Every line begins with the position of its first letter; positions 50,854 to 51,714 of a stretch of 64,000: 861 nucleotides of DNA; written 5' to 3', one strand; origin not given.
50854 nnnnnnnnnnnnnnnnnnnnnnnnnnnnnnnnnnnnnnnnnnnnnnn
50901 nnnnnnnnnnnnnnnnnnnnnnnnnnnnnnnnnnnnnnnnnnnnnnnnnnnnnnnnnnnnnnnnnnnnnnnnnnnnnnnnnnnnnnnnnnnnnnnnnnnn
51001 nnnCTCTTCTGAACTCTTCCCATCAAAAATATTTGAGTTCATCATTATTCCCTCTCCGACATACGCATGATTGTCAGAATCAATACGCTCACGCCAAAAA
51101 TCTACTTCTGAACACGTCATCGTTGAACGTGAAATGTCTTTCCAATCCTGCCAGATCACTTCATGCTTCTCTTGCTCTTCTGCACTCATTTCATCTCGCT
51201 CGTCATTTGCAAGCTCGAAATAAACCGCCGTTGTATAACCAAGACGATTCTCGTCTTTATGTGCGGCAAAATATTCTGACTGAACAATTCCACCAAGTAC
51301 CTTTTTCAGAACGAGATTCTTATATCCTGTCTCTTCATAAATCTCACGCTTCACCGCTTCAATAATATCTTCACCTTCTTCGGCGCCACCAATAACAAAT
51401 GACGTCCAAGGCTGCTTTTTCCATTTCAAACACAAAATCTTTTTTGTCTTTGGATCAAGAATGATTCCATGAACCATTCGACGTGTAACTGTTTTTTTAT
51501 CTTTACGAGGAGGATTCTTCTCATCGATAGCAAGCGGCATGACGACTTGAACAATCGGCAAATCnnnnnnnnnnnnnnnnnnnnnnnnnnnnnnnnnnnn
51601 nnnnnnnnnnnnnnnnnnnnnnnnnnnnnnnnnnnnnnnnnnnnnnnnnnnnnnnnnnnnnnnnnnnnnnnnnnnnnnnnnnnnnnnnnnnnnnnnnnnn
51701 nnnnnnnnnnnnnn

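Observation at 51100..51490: Leucyl-tRNA synthetase with an embedded, apparently intact NUDIX hydrolase domain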

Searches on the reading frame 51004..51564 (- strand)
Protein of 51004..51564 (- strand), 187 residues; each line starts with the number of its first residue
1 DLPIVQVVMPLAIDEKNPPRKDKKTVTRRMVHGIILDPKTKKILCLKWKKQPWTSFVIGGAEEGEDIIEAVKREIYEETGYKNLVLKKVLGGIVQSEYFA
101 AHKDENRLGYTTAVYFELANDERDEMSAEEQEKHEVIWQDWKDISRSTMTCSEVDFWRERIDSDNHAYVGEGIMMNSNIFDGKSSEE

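Call 4: search_protein_families(library=pfam, proteins=[window:51004-51564:-], max_evalue=0.01)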
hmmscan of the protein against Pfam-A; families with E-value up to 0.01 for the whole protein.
seq(187 aa): 1 family
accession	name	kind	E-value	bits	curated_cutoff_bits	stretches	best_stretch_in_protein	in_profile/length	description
PF00293.34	NUDIX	-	7.7e-12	45.8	21.1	1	28-144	3-118/134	NUDIX domain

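Call 5: search_protein_families(library=ncbifam, proteins=[window:51004-51564:-], max_evalue=0.01)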
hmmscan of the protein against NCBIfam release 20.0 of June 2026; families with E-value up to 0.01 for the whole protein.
seq(187 aa): 9 families
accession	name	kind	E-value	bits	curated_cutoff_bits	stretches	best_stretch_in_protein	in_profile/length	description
NF006961.0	PRK09438.1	equivalog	1.6e-05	24.4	103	1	34-153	14-138/151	dihydroneopterin triphosphate diphosphatase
NF001934.0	PRK00714.1-1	equivalog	0.00022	20.7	241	1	29-84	8-63/176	RNA pyrophosphohydrolase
TIGR02705.1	nudix_YtkD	equivalog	0.00075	19.1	154.4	1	40-82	33-75/156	RNA deprotection pyrophosphohydrolase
NF001938.0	PRK00714.1-5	equivalog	0.00079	18.8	116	1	56-85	49-78/172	RNA pyrophosphohydrolase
NF001937.0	PRK00714.1-4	equivalog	0.0012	18.5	139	1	29-83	8-62/161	RNA pyrophosphohydrolase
NF001936.0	PRK00714.1-3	equivalog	0.0013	18.6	118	1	31-88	10-71/155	RNA pyrophosphohydrolase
NF012016.0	PRK15472.1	equivalog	0.0039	16.9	95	1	58-90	37-68/141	nucleoside triphosphatase NudI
NF008736.0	PRK11762.1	equivalog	0.0039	16.7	169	1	55-99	77-121/186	ADP compounds hydrolase NudE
NF001935.0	PRK00714.1-2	equivalog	0.0099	15.4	259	0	32-86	11-65/183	RNA pyrophosphohydrolase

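Call 6: search_solved_structures(query=window:51004-51564:-, max_evalue=1, show_alignments=3)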
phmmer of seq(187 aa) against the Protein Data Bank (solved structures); distinct sequences matched with E-value up to 1: 37.
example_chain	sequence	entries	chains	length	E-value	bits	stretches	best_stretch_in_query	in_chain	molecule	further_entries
3fk9_A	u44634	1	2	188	0.00065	22.7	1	29-99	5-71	Mutator MutT protein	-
3smd_A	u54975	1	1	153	0.007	19.3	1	51-115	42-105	MutT/NUDIX family protein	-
3h95_A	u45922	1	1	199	0.01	18.7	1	31-83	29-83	Nucleoside diphosphate-linked moiety X motif 6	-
3exq_A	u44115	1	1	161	0.021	17.8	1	34-82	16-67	NUDIX family hydrolase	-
3i7u_A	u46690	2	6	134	0.022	17.7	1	39-100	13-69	AP4A hydrolase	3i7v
1vc8_A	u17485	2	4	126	0.034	17.1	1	33-86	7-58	Ndx1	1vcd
3id9_A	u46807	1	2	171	0.072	16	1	28-90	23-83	MutT/NUDIX family protein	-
1vc9_A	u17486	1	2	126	0.089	15.7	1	33-86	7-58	Ndx1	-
6dt3_A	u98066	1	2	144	0.14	15.1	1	58-92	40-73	Nucleoside triphosphatase NudI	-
1ya5_T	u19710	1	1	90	0.15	15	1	123-150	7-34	TELETHONIN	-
5j3t_B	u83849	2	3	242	0.15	15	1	27-81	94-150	mRNA decapping complex subunit 2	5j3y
2o1c_A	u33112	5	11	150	0.15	14.9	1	33-80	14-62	dATP pyrophosphohydrolase | Dihydroneopterin triphosphate diphosphatase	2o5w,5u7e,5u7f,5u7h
5n2v_B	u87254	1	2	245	0.15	14.9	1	27-81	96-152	mRNA decapping complex subunit 2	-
2b0v_A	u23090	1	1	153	0.15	14.9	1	59-94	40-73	NUDIX hydrolase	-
5kq1_B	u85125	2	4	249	0.16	14.9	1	27-81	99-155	mRNA decapping complex subunit 2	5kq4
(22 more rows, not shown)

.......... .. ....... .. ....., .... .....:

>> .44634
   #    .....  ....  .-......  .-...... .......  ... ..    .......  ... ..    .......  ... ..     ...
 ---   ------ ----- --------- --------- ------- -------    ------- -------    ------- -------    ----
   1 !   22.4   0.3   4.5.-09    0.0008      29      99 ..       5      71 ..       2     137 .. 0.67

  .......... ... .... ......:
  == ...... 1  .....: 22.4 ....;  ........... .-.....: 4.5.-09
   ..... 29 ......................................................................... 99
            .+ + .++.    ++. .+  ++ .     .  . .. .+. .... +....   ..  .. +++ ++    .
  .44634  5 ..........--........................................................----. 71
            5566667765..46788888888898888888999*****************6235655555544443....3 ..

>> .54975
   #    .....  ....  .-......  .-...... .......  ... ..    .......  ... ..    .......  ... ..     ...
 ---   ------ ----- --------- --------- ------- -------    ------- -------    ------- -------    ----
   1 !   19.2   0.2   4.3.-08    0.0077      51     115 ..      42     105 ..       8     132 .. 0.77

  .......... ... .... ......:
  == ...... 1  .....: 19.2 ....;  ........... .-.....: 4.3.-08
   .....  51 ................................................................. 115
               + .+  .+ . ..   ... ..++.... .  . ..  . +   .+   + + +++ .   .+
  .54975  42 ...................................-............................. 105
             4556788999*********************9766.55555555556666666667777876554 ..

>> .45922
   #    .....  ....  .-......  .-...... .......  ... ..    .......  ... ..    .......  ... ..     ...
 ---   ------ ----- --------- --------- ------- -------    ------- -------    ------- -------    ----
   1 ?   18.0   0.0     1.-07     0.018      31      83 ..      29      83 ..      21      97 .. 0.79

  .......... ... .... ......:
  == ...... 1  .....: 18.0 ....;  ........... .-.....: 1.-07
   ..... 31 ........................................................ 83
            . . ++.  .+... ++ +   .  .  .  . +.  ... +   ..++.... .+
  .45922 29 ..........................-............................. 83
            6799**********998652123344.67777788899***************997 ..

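Call 7: find_homologous_proteins(query=window:51004-51564:-, max_evalue=0.001)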
Query seq(187 aa) (187 aa): 1 proteins with E <= 0.001 among 84 candidates.
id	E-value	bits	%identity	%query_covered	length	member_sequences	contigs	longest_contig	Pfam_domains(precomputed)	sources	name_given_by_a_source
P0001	1.2e-52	196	59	85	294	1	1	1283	PF13603.13,PF00293.35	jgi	jgi:8-oxo-dGTP pyrophosphatase MutT (NUDIX family)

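Call 24: find_related_loci(query=A2, collection=genome_contigs, flank=4000)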
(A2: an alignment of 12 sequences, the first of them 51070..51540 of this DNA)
Query A2 (157 aa) in genome_contigs; peptide patterns used: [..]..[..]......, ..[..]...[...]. (x = any residue, [..] = any of these).
600 stretches matched a pattern (row limit reached: there are more); 190 encode a relative of the query (tblastn E <= 1e-3); the best 80 are kept; 80 distinct loci.
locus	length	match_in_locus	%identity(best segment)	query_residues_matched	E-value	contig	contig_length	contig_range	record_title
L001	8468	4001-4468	55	1-157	7e-58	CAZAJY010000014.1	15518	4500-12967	MAG TPA_asm: uncultured Candidatus Saccharibacteria bacterium isolate SRP178699_co1_453 genome assembly, contig: NODE_48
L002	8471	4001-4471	54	1-157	8e-58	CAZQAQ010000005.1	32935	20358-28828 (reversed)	MAG TPA_asm: uncultured Candidatus Saccharibacteria bacterium isolate SRP278252_co1_120 genome assembly, contig: NODE_20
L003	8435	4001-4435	61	9-153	5e-56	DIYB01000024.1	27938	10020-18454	MAG TPA_asm: Patescibacteria group bacterium UBA6065 UBA6065_contig_6843, whole genome shotgun sequence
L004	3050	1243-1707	52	1-155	8e-56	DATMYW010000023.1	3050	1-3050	MAG TPA_asm: Candidatus Fimivivens sp. isolate SMAG_U13158 k141_134322, whole genome shotgun sequence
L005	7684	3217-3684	52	1-156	9e-55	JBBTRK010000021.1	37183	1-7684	MAG: Patescibacteria group bacterium isolate H52-bin111_1 H52_bin111_1_000000000021, whole genome shotgun sequence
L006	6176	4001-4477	53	1-157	7e-52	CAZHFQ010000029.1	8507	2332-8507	MAG TPA_asm: uncultured Candidatus Saccharimonas sp. isolate SRP178699_co2_144 genome assembly, contig: NODE_8959_length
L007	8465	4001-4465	53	1-155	7e-51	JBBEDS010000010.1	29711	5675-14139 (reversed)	MAG: Candidatus Paceibacterota bacterium isolate LejiaF_44_27 Lejia_F_2310_length_29711_cov_15, whole genome shotgun seq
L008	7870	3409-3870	51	1-154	5e-51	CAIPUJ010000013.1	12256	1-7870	uncultured bacterium isolate Loclat_bin-14315 genome assembly, contig: bin-14315:013/117, whole genome shotgun sequence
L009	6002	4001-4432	52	2-145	1e-50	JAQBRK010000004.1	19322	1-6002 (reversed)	MAG: Parcubacteria group bacterium isolate RYN_397 scaffold_1764700, whole genome shotgun sequence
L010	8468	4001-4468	51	1-156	3e-50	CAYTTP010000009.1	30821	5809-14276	MAG TPA_asm: uncultured Candidatus Saccharibacteria bacterium isolate SRP302895_co1_265 genome assembly, contig: NODE_26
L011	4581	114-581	50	1-156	2e-49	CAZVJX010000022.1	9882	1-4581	MAG TPA_asm: uncultured Candidatus Saccharibacteria bacterium isolate SRP193066_co1_81 genome assembly, contig: NODE_610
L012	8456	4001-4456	51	1-153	2e-49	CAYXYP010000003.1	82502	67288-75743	MAG TPA_asm: uncultured Candidatus Saccharibacteria bacterium isolate binchicken_co248_28 genome assembly, contig: NODE_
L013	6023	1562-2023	52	1-153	1e-49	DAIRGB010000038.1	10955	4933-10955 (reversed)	MAG TPA_asm: Patescibacteria group bacterium isolate CTOTU29514 NODE_3275_length_10955_cov_5.842110, whole genome shotgu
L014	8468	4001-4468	49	1-155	1e-48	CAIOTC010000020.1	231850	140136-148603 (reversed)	uncultured bacterium isolate AlinenLipids_bin-2248 genome assembly, contig: bin-2248:20/24, whole genome shotgun sequenc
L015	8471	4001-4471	49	1-157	2e-48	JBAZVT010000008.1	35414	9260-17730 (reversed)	MAG: Candidatus Paceibacterota bacterium isolate SO_2017_GW1_26 NODE_5432_length_35414_cov_1.558223_OW334_2017, whole ge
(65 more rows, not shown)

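Call 30: predict_structure(alignment_id=A1)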
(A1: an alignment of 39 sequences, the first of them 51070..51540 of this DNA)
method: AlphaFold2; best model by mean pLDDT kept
length: 157 residues; sequences in the alignment: 39
mean_pLDDT: 95.1   pTM: 0.88
mean pLDDT of the five models: 95.1, 95.0, 94.9, 94.8, 94.8
residues with pLDDT >= 90: 144; 70-90: 12; 50-70: 1; < 50: 0
segments of 3 or more residues with pLDDT < 50: none
pLDDT, mean of each block of 10 residues (from residue 1): 94 97 97 97 93 94 98 98 94 95 97 97 97 93 93 84
secondary structure, 60 per line:
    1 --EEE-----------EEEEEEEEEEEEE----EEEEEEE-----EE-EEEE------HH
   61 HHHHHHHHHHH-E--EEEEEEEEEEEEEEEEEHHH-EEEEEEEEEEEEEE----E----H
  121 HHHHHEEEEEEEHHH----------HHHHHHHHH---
elements in order: E3-5 E17-29 E34-40 E49-52 H59-71 E76-92 E97-110 H120-125 E126-132 H146-154

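Call 33: fold_search(model_id=the predicted structure, library=pdb)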
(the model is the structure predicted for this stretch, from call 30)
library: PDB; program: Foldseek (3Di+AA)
matches with E <= 10: 857; with E <= 0.001: 499
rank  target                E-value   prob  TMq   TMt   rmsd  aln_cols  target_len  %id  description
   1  2azw                  4.2e-08  1.00  0.72  0.77   3.2       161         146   14  Crystal structure of the MutT/nudix family protein from Enterococcus faecalis (released 2006-01-10)
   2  5ggc_A                1.0e-07  1.00  0.59  0.35   3.8       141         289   17  Crystal structure of Mycobacterium smegmatis MutT1 in complex with phosphate and magnesium ions (excess magnesium, I) (released 2017-04-19)
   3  6vck_B                2.1e-07  1.00  0.62  0.61   4.4       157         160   15  Crystal structure of E.coli RppH-DapF in complex with GDP, Mg2+ and F- (released 2020-02-05)
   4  4s2w                  2.2e-07  1.00  0.66  0.66   4.3       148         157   17  Structure of E. coli RppH bound to sulfate ions (released 2015-02-11)
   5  2b0v                  2.3e-07  1.00  0.58  0.61   3.9       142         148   18  NUDIX hydrolase from Nitrosomonas europaea. (released 2005-09-27)
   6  6vcq                  3.2e-07  1.00  0.67  0.67   3.5       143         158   15  Crystal structure of E.coli RppH in complex with GTP (released 2020-02-05)
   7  5ygu_B                3.4e-07  1.00  0.64  0.66   3.4       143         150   14  Crystal structure of Escherichia coli (strain K12) mRNA Decapping Complex RppH-DapF (released 2018-06-06)
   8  6d1q_B                3.4e-07  1.00  0.64  0.63   4.4       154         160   16  Crystal structure of E. coli RppH-DapF complex, monomer (released 2018-05-23)
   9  7sp3                  3.6e-07  1.00  0.65  0.67   3.3       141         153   16  E. coli RppH bound to Ap4A (released 2022-03-09)
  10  6vcr                  3.6e-07  1.00  0.67  0.66   4.3       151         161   16  Crystal structure of E.coli RppH in complex with CTP (released 2020-02-05)
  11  7nr6_A                3.6e-07  1.00  0.54  0.56   5.2       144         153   18  Structure of NUDT15 in complex with NSC56456 (released 2022-03-23)
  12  4s2x_A                4.4e-07  1.00  0.69  0.69   4.1       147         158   16  Structure of E. coli RppH bound to RNA and two magnesium ions (released 2015-02-11)
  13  6d1v_B                5.0e-07  1.00  0.65  0.64   4.3       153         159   16  Crystal structure of E. coli RppH-DapF complex, monomer bound to RNA (released 2018-05-23)
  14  6m72                  5.0e-07  1.00  0.61  0.36   3.5       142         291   17  Crystal structure of Mycobacterium smegmatis MutT1 in complex with 8-oxo-dGDP (released 2020-10-14)
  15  3grn_B                5.7e-07  1.00  0.60  0.67   3.6       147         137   18  CRYSTAL STRUCTURE OF MUTT PROTEIN FROM Methanosarcina mazei Go1 (released 2009-04-07)
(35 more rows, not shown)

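Call 38: search_protein_representatives(alignment_id=A1)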
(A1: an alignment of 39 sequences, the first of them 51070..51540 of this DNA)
Query: 39 sequences, 156 profile positions. Proteins with E-value up to 0.001 (for the whole library): 26838; up to 1e-10: 963; up to 1e-30: 153. The best 150 are listed.
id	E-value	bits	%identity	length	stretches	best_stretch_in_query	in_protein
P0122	1.8e-144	492.2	-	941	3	2-153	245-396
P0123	1.7e-141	482.5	-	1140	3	2-152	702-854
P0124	2.4e-103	358.6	-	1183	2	1-154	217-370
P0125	1.1e-95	333.7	-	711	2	1-154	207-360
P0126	3.1e-95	332.3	-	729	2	1-138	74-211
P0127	1.5e-76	271.6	-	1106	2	2-141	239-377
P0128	4.5e-72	257.0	-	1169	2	2-154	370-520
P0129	2.9e-68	244.7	-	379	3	7-150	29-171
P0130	8.3e-64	230.2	-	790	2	2-152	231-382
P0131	4.5e-62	224.5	-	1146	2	8-155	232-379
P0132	1.9e-58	212.7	-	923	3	7-155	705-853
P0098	2.0e-58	212.7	-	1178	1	1-155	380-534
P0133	3.7e-58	211.8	-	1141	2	8-153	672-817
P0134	1.7e-56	206.4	-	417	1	1-153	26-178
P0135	2.4e-56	205.9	-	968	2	1-155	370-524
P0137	5.8e-53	194.9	-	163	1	1-154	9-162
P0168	8.7e-42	158.6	-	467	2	8-155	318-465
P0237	2.2e-34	134.6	-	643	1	4-154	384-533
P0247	5.0e-33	130.1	-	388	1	2-148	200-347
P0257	5.4e-32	126.8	-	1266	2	11-154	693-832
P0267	2.6e-31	124.6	-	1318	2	9-143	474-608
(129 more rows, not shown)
